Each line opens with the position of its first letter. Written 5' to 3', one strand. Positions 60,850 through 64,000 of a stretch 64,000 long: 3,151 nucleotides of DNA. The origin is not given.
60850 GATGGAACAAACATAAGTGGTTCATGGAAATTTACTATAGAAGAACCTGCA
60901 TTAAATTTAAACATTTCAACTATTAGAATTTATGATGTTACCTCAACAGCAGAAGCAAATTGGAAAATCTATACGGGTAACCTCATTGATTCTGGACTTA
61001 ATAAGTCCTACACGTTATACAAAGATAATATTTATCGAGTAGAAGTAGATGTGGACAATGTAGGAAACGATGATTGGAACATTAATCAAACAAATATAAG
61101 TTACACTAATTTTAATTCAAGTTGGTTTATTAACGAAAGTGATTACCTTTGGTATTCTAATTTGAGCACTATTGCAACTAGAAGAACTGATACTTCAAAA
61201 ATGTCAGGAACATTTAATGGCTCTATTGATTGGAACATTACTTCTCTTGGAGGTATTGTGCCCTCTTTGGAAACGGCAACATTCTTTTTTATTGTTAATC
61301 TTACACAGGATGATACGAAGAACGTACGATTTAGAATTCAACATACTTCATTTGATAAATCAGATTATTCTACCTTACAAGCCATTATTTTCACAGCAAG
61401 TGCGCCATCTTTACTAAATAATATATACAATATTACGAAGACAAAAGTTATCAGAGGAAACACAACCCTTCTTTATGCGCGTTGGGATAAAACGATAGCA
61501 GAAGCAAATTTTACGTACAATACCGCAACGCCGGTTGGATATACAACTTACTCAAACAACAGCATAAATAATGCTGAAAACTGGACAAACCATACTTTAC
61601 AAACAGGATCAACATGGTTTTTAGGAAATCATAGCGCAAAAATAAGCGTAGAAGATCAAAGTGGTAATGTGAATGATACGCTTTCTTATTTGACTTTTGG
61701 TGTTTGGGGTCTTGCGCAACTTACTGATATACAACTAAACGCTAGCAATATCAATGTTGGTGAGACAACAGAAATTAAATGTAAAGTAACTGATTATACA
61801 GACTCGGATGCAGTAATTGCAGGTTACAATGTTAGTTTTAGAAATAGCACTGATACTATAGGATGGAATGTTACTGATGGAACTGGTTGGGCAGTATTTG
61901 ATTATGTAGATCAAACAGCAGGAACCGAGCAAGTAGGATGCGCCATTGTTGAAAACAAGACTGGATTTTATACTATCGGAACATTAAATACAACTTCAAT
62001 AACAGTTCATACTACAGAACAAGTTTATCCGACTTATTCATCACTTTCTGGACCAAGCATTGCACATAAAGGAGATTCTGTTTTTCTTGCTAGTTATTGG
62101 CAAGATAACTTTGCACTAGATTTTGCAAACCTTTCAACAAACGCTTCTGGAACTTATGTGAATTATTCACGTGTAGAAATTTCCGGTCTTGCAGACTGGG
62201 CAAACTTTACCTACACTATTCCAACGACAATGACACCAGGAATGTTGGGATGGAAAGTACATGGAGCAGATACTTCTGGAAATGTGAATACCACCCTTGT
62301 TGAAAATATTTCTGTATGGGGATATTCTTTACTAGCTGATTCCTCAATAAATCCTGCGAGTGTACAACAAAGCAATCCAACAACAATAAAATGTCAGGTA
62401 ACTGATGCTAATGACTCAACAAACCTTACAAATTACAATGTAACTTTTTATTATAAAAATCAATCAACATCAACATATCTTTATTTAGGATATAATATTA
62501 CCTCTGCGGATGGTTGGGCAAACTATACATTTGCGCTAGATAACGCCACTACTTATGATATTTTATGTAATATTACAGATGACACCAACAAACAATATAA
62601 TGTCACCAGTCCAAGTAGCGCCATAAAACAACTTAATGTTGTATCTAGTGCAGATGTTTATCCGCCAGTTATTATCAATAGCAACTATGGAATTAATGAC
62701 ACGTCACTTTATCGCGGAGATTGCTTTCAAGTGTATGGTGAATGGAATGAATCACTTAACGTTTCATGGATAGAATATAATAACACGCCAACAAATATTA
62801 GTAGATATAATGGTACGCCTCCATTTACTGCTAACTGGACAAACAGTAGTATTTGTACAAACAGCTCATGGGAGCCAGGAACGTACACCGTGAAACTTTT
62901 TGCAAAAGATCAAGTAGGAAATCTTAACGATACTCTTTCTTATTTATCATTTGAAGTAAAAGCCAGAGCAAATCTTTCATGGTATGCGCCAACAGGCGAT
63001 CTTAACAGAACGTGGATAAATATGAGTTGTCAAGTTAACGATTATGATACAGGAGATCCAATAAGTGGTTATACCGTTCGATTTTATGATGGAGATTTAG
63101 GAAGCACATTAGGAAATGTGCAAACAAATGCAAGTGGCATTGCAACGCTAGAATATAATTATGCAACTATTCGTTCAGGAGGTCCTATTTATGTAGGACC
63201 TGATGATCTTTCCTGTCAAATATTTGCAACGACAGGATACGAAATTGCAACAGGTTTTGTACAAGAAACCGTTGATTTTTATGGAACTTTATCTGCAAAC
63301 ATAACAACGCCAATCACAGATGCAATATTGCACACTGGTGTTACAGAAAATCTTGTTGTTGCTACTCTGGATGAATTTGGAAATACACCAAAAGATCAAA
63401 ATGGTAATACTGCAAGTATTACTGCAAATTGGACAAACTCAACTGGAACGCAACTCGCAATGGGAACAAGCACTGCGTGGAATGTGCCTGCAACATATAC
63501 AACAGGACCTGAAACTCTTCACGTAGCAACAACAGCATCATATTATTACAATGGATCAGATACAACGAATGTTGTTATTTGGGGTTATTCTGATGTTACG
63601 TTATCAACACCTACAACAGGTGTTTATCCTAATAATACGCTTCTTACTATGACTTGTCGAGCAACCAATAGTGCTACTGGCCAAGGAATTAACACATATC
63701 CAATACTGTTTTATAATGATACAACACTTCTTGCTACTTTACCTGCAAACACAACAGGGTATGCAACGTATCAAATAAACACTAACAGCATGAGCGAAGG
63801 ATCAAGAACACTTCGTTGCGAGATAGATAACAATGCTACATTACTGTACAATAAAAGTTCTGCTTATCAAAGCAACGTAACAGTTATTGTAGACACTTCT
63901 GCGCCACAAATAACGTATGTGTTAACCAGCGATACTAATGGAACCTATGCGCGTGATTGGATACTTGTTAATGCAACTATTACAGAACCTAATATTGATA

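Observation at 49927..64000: Unannotated giant open reading frame (>14 kb, over 4,600 codons, still open at the window edge)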

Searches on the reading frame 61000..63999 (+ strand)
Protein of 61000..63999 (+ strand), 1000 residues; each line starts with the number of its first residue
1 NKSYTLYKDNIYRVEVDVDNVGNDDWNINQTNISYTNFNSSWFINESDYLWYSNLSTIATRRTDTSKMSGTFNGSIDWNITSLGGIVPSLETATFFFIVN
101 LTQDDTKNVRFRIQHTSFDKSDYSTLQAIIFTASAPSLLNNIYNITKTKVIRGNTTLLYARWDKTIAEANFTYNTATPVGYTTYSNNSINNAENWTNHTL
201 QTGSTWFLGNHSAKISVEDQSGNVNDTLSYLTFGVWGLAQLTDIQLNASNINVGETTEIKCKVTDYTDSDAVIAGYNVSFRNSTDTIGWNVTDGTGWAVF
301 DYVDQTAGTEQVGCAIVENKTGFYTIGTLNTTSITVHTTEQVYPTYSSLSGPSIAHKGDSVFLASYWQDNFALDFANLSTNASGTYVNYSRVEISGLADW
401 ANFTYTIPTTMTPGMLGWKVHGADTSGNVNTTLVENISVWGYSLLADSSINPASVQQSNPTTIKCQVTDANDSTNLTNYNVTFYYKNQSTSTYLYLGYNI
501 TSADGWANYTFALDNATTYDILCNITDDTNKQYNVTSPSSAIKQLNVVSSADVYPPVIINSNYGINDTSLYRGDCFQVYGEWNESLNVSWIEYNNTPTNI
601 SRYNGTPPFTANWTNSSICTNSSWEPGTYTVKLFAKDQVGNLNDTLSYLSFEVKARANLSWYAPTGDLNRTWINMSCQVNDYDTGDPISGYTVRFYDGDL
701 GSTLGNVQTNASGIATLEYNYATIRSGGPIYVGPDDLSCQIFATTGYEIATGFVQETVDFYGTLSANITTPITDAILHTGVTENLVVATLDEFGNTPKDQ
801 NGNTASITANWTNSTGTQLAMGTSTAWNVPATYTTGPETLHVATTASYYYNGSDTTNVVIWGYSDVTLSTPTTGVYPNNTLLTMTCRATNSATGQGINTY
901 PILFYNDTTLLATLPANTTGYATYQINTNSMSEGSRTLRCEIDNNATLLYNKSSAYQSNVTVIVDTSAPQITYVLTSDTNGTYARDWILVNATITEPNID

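Call 47: find_related_loci(query=window:61000-63999:+, collection=metagenome_contigs, flank=10000)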
Query window:61000-63999:+ (1000 aa) in metagenome_contigs; peptide patterns used: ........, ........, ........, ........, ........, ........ (x = any residue, [..] = any of these).
37 stretches matched a pattern, but none encodes a relative of the query by tblastn (E <= 1e-3).
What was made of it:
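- Tried and rejected: A scan of JGI metagenomes with the last 1,000 aa found nothing (call 47).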

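Call 60: search_protein_families(library=pfam, proteins=[window:61414-63999:+], max_evalue=0.1)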
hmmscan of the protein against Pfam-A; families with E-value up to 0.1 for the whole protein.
window:61414-63999:+ (862 aa): 2 families
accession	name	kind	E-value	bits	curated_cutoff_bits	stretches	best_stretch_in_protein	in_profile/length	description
PF11974.14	bMG3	-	4.6e-05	23.7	34.9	1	537-584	15-61/103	Bacterial alpha-2-macroglobulin MG3 domain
PF13620.12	CarboxypepD_reg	-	0.00014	22.6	32.3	0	540-579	5-42/82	Carboxypeptidase regulatory-like domain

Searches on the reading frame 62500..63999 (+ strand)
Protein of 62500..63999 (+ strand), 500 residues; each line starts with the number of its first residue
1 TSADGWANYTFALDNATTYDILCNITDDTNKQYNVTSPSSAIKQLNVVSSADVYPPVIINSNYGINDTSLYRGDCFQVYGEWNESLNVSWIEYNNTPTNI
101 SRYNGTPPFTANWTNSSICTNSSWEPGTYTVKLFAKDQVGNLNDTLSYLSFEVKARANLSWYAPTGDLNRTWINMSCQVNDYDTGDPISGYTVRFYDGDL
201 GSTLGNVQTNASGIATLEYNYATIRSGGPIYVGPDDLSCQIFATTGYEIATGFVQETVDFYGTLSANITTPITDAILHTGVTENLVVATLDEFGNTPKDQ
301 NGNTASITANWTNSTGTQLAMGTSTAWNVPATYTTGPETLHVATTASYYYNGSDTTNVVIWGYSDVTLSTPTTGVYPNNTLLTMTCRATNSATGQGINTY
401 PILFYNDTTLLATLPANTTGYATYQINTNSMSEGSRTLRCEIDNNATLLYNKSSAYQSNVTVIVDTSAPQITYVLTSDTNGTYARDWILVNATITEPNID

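Call 19: find_related_loci(query=window:62500-63999:+, collection=genome_contigs, flank=10000)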
Query window:62500-63999:+ (500 aa) in genome_contigs; peptide patterns used: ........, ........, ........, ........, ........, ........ (x = any residue, [..] = any of these).
42 stretches matched a pattern, but none encodes a relative of the query by tblastn (E <= 1e-3).
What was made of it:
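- Tried and rejected: A GTDB genome scan with the last 500 aa found nothing (call 19).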
